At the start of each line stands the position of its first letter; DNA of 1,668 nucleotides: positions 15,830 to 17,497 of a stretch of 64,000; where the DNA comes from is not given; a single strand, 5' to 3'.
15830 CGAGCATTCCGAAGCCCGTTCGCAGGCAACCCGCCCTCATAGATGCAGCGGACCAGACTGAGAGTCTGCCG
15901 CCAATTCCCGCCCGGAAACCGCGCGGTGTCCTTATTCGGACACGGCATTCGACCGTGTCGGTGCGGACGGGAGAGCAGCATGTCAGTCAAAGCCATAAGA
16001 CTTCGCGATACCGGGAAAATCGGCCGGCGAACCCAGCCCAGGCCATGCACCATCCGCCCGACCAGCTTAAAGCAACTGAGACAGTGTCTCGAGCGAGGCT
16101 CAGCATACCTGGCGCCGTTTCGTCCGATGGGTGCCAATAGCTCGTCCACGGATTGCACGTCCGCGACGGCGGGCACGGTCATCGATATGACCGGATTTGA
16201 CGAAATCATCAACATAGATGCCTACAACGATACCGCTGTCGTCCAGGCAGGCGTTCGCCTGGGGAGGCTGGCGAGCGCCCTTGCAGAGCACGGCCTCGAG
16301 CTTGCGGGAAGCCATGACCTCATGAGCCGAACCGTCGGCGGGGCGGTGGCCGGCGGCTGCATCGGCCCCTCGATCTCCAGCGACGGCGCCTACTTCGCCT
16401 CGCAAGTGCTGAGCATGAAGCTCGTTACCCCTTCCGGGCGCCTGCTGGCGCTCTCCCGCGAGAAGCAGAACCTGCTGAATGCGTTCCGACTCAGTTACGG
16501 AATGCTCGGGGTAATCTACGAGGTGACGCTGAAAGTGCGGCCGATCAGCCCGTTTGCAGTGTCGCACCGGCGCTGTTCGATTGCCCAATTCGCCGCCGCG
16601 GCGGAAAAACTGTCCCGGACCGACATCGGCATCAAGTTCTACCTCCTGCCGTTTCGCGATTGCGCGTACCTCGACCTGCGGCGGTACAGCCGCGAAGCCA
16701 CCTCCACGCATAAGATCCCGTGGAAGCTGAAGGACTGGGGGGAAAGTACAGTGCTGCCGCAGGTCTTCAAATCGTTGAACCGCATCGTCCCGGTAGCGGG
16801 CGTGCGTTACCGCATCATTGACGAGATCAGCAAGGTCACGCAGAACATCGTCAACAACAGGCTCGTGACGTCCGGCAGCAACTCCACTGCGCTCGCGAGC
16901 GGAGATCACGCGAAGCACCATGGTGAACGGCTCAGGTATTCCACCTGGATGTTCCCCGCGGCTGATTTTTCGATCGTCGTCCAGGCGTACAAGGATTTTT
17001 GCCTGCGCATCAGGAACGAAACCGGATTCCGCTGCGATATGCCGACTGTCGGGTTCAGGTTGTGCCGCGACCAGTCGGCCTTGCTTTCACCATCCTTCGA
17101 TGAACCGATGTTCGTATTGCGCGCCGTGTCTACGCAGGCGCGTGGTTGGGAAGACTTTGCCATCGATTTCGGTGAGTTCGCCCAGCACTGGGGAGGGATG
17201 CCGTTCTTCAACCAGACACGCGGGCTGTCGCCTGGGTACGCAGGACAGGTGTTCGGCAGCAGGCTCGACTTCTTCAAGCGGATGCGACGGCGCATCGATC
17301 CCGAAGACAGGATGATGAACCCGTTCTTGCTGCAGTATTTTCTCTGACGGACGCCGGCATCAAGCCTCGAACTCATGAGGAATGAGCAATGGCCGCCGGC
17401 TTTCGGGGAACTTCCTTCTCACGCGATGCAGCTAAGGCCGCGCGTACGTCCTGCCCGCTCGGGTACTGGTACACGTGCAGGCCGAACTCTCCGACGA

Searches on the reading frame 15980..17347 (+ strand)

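Call 6: search_protein_families(library=pfam, proteins=[window:15980-17347:+], max_evalue=0.01)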
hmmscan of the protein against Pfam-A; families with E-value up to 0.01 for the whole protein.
window:15980-17347:+ (455 aa): 2 families
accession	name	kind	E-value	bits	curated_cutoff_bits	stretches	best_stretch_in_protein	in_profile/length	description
PF01565.28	FAD_binding_4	-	1.3e-23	83.6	26.4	1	23-158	3-138/139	FAD binding domain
PF04030.19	ALO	-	0.00053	20.2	23.1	1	182-450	1-255/258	D-arabinono-1,4-lactone oxidase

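Call 7: search_protein_families(library=ncbifam, proteins=[window:15980-17347:+], max_evalue=0.01)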
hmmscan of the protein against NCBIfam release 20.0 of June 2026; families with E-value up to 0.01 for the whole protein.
window:15980-17347:+ (455 aa): 12 families
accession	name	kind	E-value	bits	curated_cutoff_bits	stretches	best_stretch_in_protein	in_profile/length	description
TIGR01679.1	bact_FAD_ox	subfamily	1.5e-34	119.7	292.25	1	24-273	15-256/419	FAD-linked oxidoreductase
TIGR01678.1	FAD_lactone_ox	subfamily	7.2e-18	64.7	396.8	1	26-197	20-189/438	sugar 1,4-lactone oxidase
NF053785.1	DcplphribOxDprE1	equivalog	2.5e-17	63.2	500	1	51-190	44-184/449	decaprenylphosphoryl-beta-D-ribose oxidase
TIGR01676.1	GLDHase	equivalog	4.6e-16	58.7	458.25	1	25-187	66-226/541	L-galactonolactone dehydrogenase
TIGR01677.1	pln_FAD_oxido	subfamily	9.2e-16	57.4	383.1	1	59-204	75-229/560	FAD-dependent oxidoreductase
TIGR00387.1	glcD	equivalog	4.1e-13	48.9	567.9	1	32-193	9-177/413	glycolate oxidase subunit GlcD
NF008439.0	PRK11282.1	equivalog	6.5e-13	48.2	284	1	31-211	9-193/358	glycolate oxidase subunit GlcE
NF008408.0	PRK11230.1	equivalog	3.3e-10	39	897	1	24-192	59-233/499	glycolate oxidase subunit GlcD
NF049975.1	2HglutDHaseYdiJ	equivalog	1.2e-06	26.6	1350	1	54-184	87-218/1018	D-2-hydroxyglutarate dehydrogenase YdiJ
NF041227.1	BagG_FevA2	exception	1.7e-06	27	850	1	59-190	82-211/455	bagremycin/ferroverdin biosynthesis FAD-dependent oxygenase BagG/FevA2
NF041226.1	BagK_FevA1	equivalog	3.3e-06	25.8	800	1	60-189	79-206/453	bagremycin/ferroverdin biosynthesis FAD-dependent oxygenase BagK/FevA1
NF010480.0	PRK13905.1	equivalog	0.00034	19.6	259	1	25-164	38-170/303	UDP-N-acetylmuramate dehydrogenase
